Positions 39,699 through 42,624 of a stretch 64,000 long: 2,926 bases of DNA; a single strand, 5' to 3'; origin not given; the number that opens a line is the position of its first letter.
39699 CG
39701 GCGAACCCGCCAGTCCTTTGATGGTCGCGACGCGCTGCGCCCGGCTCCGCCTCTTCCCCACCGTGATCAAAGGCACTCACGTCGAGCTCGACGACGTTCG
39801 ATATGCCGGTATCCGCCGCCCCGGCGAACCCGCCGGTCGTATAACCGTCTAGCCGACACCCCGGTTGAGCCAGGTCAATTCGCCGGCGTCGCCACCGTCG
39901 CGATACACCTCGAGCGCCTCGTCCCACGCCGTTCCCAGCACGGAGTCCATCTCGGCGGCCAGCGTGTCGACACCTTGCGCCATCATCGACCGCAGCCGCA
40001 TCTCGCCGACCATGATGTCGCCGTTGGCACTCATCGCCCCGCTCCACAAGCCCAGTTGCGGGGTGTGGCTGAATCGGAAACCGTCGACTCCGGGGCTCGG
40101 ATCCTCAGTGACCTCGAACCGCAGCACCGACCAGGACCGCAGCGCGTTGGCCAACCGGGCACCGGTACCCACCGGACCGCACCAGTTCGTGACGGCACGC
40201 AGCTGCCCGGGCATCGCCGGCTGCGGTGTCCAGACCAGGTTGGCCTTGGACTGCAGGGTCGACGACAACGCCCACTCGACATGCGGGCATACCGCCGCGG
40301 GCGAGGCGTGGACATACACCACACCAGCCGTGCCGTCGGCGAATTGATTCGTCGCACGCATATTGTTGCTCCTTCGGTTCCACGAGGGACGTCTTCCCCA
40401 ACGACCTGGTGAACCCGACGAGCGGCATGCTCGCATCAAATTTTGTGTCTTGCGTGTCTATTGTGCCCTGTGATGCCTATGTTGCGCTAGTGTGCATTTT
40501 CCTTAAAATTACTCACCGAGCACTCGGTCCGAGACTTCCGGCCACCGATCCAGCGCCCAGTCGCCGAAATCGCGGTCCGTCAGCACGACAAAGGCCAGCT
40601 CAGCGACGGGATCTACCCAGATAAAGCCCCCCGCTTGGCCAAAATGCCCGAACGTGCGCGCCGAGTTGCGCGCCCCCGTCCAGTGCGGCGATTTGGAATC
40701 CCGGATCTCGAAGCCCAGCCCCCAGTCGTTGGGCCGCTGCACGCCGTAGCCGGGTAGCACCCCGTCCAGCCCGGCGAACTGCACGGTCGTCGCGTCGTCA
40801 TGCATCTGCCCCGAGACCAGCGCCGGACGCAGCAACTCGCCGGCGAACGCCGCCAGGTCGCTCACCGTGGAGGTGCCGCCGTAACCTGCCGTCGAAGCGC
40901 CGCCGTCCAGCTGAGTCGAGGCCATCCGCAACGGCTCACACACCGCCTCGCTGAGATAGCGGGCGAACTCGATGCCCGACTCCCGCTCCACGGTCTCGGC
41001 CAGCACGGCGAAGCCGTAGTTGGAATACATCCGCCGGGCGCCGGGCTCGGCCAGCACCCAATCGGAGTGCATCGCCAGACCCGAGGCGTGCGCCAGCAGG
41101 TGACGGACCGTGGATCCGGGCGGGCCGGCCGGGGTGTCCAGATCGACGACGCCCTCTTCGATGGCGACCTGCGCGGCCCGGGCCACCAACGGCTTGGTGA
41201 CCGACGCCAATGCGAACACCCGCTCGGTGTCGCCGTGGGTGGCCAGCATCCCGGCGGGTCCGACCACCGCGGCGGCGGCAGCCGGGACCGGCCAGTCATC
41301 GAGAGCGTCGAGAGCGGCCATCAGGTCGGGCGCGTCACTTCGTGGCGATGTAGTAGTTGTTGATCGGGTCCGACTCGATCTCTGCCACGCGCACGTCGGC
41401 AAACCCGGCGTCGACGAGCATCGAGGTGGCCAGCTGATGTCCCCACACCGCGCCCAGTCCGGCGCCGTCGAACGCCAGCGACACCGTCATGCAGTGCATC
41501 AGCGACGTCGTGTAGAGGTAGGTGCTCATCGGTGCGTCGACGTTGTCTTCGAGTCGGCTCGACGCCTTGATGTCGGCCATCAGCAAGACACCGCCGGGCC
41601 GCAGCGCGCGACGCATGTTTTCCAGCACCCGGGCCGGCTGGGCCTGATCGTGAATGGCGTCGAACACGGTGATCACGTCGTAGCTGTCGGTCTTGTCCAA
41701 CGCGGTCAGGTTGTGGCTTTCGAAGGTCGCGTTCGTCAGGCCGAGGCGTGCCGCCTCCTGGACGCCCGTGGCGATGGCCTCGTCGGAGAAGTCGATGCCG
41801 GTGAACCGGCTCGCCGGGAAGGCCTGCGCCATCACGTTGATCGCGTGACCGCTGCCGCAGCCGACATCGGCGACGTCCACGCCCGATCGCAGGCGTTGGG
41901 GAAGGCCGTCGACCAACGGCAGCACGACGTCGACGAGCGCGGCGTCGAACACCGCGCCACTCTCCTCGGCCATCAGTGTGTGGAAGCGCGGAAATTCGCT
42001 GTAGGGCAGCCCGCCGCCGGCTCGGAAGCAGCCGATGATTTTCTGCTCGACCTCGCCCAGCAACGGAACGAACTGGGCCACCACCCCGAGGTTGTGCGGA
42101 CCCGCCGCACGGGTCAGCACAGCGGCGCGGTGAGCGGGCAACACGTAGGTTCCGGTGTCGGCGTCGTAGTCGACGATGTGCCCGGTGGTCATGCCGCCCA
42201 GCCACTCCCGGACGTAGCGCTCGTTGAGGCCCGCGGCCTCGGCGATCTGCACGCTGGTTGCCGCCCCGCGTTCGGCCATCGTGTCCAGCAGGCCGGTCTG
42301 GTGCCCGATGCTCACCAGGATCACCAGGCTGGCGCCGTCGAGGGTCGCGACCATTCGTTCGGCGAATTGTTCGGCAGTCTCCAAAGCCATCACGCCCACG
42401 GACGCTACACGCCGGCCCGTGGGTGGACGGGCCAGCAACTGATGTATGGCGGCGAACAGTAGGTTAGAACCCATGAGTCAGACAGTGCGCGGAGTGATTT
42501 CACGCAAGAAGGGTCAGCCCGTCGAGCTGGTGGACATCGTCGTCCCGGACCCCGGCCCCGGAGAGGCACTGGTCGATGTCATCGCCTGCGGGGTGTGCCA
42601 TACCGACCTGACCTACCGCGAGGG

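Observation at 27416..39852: Decayed second copy of the dagK 3' end marks the far edge of an 11.4-kb island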

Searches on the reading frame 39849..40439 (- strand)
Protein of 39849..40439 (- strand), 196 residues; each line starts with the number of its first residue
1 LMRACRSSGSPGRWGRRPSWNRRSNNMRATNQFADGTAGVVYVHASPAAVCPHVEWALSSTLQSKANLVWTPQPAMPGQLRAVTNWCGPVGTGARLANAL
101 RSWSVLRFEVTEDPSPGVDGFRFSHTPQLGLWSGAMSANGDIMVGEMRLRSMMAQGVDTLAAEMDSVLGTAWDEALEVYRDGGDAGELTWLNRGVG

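Call 9: search_protein_families(library=pfam, proteins=[window:39849-40439:-], max_evalue=0.01)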
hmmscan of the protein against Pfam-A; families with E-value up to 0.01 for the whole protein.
window:39849-40439:- (196 aa): 1 family
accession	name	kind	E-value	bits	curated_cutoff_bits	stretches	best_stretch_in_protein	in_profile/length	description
PF11343.13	DUF3145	-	8.8e-68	227.3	25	1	40-193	1-156/156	Protein of unknown function (DUF3145)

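Call 10: find_related_loci(query=window:39852-40439:-, collection=genome_contigs, flank=10000)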
Query window:39852-40439:- (196 aa) in genome_contigs; peptide patterns used: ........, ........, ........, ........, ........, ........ (x = any residue, [..] = any of these).
600 stretches matched a pattern (row limit reached: there are more); 585 encode a relative of the query (tblastn E <= 1e-3); the best 80 are kept; 80 distinct loci.
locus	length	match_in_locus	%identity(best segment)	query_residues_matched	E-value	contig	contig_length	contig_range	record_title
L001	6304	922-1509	96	1-196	3e-125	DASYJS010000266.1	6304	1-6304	MAG TPA_asm: Mycobacterium sp. isolate SMAG_U4301 k141_3399820, whole genome shotgun sequence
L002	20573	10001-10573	91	6-196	3e-114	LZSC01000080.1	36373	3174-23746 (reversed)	Mycobacterium sp. 1100029.7 contig_93, whole genome shotgun sequence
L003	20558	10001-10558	92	8-193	4e-112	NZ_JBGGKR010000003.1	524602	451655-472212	Mycobacterium sp. pR1184 contig00003, whole genome shotgun sequence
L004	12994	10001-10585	83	2-196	5e-106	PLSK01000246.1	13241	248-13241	MAG: Mycobacterium sp. isolate bog_759 73.20120700_S1D.38_contig_54402, whole genome shotgun sequence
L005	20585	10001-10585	84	2-196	6e-106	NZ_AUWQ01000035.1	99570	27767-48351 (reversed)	Mycobacterium sp. UM_CSW Contig_35, whole genome shotgun sequence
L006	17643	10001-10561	84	10-196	6e-106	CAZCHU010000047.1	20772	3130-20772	MAG TPA_asm: uncultured Mycobacterium sp. isolate SRP334346_co1_78 genome assembly, contig: NODE_2274_length_20772_cov_2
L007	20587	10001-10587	91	1-196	7e-106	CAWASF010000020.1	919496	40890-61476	MAG: uncultured Actinomycetota bacterium isolate MFD02579.bin.1.106 genome assembly, contig: contig_8037, whole genome s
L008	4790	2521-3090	85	7-196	5e-106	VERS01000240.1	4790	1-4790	MAG: Mycobacterium sp. isolate ZLKRG49 NODE_23096_length_4790_cov_3.218958, whole genome shotgun sequence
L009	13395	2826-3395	85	4-196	7e-106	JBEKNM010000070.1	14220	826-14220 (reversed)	MAG: Mycobacterium sp. isolate SPRUCE 417 SPRUCE_417_70, whole genome shotgun sequence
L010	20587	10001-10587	91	1-196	1e-105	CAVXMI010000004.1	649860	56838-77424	MAG: uncultured Actinomycetota bacterium isolate MFD02923.bin.1.151 genome assembly, contig: contig_20576, whole genome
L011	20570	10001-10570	84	4-196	1e-105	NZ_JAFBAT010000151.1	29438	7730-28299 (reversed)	MAG: Mycobacterium sp. isolate CP_BM_RX_R9_38 BM_RX_R9_k147_4440895, whole genome shotgun sequence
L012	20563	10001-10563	91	9-196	4e-105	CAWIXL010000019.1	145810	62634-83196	MAG: uncultured Actinomycetota bacterium isolate MFD05705.bin.1.141 genome assembly, contig: contig_52308, whole genome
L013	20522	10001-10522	91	23-196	7e-105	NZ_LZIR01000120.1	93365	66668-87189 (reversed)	Mycobacterium sp. 852002-51057_SCH5723018 contig_88, whole genome shotgun sequence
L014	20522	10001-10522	91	23-196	1e-104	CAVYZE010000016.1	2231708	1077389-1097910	MAG: uncultured Actinomycetota bacterium isolate MFD02248.bin.1.166 genome assembly, contig: contig_6935, whole genome s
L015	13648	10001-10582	84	3-196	9e-105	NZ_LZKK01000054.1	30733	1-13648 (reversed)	Mycobacterium sp. E796 contig_147, whole genome shotgun sequence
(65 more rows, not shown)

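Call 20: find_encoding_contigs(protein=window:39849-40439:-, flank=10000, max_places=10)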
Protein window:39849-40439:- (196 aa): no gene with exactly this product is on record in the collection.

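Call 23: find_encoding_contigs(protein=window:39849-40361:-, flank=10000, max_places=10)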
Protein window:39849-40361:- (170 aa): no gene with exactly this product is on record in the collection.

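Call 46: search_protein_families(library=ncbifam, proteins=[window:39849-40361:-], max_evalue=0.001)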
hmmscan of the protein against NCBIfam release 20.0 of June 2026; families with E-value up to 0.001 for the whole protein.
window:39849-40361:- (170 aa): 0 families

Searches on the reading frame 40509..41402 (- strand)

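Call 9: search_protein_families(library=pfam, proteins=[window:40509-41402:-], max_evalue=0.01)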
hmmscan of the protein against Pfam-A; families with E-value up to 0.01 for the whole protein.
window:40509-41402:- (297 aa): 1 family
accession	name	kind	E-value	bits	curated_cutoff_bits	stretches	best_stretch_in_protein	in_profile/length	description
PF00144.29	Beta-lactamase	-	2.2e-33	116.2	27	1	40-281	15-316/329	Beta-lactamase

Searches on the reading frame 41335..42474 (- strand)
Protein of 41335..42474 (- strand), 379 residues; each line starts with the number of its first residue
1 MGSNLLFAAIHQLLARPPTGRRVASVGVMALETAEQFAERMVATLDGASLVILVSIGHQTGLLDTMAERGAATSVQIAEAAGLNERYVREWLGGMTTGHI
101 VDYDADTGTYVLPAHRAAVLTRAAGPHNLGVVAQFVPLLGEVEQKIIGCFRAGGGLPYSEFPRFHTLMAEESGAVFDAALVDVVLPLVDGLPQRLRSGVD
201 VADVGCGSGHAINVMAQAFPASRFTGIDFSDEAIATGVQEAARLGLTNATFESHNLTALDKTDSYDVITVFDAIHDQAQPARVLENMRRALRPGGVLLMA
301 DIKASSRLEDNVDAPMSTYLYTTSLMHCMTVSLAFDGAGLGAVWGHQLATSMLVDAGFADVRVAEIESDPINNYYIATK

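Call 9: search_protein_families(library=pfam, proteins=[window:41335-42474:-], max_evalue=0.01)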
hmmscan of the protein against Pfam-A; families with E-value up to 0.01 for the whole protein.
window:41335-42474:- (379 aa): 19 families
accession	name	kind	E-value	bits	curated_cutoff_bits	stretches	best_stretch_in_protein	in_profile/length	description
PF21320.3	HTH_65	-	3.2e-36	123.8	24.1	1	48-122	1-75/75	Rv2258c-like winged HTH domain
PF13847.12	Methyltransf_31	-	1e-26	93.8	27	1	196-327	2-130/145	Methyltransferase domain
PF08242.18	Methyltransf_12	-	4.1e-19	69.6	30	1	203-297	2-98/98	Methyltransferase domain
PF13649.12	Methyltransf_25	-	1.7e-18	67.6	27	1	201-295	1-97/97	Methyltransferase domain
PF08241.18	Methyltransf_11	-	9.8e-16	58.6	21.2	1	203-298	2-94/95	Methyltransferase domain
PF13489.12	Methyltransf_23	-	4.4e-15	56.2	27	1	189-308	14-125/164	Methyltransferase domain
PF01209.24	Ubie_methyltran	-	1.9e-09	37.7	20.1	1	196-302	46-154/233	ubiE/COQ5 methyltransferase family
PF05175.20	MTS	-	9.5e-08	32.3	23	1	187-299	23-138/170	Methyltransferase small domain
PF02390.23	Methyltransf_4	-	2.5e-07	30.8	24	1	199-255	3-59/173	Putative methyltransferase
PF01135.25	PCMT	-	2.5e-06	27.9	20.3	1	195-300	71-172/210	Protein-L-isoaspartate(D-aspartate) O-methyltransferase (PCMT)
PF00891.24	Methyltransf_2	-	9.3e-06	25.6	22.3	1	200-316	65-181/210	O-methyltransferase domain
PF13578.12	Methyltransf_24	-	2.7e-05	25.4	26.3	1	204-302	3-105/105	Methyltransferase domain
PF02353.26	CMAS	-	5.3e-05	23.1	27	1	194-307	59-172/273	Mycolic acid cyclopropane synthetase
PF07021.18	MetW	-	6.2e-05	23.2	21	1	195-289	11-100/193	Methionine biosynthesis protein MetW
PF06325.19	PrmA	-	0.00029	20.9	22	1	191-269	155-231/296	Ribosomal protein L11 methyltransferase (PrmA)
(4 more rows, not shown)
